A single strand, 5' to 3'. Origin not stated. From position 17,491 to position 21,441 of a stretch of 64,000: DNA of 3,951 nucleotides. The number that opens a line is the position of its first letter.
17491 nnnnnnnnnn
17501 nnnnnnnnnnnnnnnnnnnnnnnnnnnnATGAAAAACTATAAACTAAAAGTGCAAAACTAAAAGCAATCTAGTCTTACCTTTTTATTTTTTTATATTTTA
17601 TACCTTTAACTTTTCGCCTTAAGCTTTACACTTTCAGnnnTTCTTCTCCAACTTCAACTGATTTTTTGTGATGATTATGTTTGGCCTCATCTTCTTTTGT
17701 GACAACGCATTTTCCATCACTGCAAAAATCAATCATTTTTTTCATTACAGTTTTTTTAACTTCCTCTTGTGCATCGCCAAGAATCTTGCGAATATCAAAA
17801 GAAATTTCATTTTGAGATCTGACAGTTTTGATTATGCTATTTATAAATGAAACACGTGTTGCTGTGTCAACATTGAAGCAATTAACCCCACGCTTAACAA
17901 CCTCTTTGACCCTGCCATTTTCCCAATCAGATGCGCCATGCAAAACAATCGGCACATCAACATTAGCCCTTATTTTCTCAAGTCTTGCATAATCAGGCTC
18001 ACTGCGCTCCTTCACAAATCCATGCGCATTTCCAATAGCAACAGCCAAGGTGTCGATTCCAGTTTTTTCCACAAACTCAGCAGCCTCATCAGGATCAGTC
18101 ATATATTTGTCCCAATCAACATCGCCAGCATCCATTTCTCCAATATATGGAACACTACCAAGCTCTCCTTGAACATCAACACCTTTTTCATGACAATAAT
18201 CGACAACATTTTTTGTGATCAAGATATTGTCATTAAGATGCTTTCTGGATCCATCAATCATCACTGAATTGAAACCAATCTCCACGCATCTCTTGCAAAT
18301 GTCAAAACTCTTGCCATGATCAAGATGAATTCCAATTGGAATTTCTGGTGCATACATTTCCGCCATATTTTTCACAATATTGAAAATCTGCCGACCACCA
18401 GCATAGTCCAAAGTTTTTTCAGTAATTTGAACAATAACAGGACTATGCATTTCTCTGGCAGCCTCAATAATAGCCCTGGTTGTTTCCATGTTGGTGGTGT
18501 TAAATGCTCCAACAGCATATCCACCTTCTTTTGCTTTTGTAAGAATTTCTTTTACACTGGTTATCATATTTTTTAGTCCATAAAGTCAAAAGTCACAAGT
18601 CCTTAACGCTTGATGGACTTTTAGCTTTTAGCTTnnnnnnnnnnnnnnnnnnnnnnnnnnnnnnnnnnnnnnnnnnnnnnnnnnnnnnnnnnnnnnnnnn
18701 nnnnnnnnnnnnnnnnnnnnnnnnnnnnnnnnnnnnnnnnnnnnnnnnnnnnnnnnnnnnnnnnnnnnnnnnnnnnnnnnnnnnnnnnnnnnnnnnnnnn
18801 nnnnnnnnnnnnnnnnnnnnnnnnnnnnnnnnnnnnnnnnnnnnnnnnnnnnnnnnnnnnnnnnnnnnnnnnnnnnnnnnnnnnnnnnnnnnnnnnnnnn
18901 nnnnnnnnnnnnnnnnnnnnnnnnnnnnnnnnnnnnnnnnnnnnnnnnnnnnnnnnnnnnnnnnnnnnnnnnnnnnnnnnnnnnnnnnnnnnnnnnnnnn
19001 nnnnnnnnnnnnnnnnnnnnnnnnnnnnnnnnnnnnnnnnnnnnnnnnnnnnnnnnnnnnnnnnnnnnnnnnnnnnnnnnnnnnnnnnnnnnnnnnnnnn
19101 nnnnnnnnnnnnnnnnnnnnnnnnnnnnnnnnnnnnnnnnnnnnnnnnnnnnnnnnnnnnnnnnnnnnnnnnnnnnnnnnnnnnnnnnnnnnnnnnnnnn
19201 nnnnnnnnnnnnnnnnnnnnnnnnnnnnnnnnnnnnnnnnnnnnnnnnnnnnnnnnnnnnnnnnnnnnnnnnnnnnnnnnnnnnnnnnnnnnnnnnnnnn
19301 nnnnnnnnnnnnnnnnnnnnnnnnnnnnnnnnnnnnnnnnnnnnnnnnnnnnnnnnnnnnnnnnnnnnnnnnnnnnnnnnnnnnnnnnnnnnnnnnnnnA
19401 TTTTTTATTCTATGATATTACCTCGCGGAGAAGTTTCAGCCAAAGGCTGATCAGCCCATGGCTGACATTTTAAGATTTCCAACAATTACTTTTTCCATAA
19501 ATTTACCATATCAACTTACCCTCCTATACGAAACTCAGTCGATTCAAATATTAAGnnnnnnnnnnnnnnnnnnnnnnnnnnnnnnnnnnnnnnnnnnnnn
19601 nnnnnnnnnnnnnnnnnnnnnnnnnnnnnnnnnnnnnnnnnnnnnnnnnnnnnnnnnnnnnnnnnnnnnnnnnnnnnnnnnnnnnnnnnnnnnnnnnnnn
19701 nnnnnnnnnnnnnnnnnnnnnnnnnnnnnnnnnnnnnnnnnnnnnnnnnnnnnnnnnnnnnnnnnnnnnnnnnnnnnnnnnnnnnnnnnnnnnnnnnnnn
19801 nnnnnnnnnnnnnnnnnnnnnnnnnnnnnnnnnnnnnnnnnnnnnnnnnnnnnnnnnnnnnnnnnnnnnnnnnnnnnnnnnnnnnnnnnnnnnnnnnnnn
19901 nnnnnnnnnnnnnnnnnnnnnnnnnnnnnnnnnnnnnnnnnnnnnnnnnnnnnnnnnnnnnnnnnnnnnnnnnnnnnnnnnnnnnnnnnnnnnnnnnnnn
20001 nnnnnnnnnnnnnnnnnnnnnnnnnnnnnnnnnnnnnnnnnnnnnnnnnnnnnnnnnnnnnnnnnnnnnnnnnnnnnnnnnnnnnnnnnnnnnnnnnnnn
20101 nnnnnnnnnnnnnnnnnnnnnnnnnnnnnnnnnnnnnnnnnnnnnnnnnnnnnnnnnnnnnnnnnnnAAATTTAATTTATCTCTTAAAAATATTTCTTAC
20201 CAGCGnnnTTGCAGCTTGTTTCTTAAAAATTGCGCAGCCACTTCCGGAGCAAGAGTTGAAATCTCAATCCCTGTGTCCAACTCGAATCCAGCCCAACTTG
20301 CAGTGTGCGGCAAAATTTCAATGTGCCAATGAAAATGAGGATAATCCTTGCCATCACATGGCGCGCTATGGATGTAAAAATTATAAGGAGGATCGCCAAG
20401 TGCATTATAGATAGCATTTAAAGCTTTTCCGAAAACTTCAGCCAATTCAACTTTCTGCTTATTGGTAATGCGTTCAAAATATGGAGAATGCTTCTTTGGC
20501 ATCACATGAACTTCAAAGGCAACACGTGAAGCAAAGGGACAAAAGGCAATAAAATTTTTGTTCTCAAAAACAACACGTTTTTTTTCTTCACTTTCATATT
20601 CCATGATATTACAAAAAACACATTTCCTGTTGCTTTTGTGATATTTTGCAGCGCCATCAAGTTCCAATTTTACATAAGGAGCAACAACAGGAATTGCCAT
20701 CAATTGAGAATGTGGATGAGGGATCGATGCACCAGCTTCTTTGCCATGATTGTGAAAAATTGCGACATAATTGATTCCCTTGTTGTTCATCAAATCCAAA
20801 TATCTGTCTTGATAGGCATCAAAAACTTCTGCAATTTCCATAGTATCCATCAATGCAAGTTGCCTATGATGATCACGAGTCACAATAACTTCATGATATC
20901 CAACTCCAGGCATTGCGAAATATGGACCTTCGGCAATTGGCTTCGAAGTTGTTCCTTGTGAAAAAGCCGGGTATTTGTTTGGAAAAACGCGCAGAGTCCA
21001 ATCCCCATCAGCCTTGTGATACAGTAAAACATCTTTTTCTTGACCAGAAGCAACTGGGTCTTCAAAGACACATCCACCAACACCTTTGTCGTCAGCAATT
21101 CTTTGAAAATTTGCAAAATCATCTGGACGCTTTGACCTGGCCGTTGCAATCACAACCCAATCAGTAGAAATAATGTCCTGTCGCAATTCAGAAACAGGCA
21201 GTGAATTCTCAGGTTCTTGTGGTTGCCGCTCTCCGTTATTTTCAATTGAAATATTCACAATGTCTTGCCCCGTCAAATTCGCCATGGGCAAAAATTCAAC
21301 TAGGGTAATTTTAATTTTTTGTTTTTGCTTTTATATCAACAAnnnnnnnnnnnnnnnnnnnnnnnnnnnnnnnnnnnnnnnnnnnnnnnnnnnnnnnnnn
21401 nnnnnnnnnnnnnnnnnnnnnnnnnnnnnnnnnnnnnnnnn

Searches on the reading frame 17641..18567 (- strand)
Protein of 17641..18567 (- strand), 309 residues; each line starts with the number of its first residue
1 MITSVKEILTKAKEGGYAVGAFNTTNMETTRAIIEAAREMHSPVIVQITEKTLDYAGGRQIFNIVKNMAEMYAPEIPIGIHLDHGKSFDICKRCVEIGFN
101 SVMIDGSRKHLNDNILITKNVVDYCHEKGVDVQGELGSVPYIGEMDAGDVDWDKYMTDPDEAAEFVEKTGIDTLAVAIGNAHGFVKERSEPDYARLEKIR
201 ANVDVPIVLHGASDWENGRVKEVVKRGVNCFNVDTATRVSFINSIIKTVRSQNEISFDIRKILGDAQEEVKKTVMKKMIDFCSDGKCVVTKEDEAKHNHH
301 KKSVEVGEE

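Call 82: search_protein_families(library=pfam, proteins=[window:17641-18567:-], max_evalue=0.00001)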
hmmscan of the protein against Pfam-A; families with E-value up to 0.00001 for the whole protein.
window:17641-18567:- (309 aa): 1 family
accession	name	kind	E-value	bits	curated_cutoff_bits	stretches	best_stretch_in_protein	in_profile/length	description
PF01116.26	F_bP_aldolase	-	2.6e-89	299.9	25.5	1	4-286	2-277/277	Fructose-bisphosphate aldolase class-II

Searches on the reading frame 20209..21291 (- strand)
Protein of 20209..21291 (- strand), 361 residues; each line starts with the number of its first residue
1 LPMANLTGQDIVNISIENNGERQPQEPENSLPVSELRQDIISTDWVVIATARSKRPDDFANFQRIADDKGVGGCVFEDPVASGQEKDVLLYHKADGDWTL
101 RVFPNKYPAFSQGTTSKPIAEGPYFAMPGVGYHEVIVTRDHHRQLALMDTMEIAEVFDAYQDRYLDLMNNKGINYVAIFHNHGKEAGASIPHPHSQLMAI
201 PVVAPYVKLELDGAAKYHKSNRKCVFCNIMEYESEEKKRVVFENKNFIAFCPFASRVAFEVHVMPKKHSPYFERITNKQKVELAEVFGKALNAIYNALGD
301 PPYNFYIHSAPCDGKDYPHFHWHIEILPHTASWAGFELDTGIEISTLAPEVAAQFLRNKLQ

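Call 83: search_protein_families(library=pfam, proteins=[window:20209-21291:-], max_evalue=0.00001)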
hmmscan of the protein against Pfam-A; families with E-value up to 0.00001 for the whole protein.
window:20209-21291:- (361 aa): 5 families
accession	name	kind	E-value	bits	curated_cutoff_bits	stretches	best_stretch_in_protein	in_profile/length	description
PF01087.27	GalP_UDP_transf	-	1.1e-13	52.5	22.1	1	101-199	76-179/184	Galactose-1-phosphate uridyl transferase, N-terminal domain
PF16268.10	DUF4921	-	1.8e-13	50.6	28.5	1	131-352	168-389/425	Domain of unknown function (DUF4921)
PF01230.28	HIT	-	3.3e-09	37.7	21.5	0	234-324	2-92/98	HIT domain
PF02744.22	GalP_UDP_tr_C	-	3.7e-09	37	29.2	1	214-326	5-119/165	Galactose-1-phosphate uridyl transferase, C-terminal domain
PF11969.13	DcpS_C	-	1.6e-07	32.2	24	1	223-333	1-108/114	Scavenger mRNA decapping enzyme C-term binding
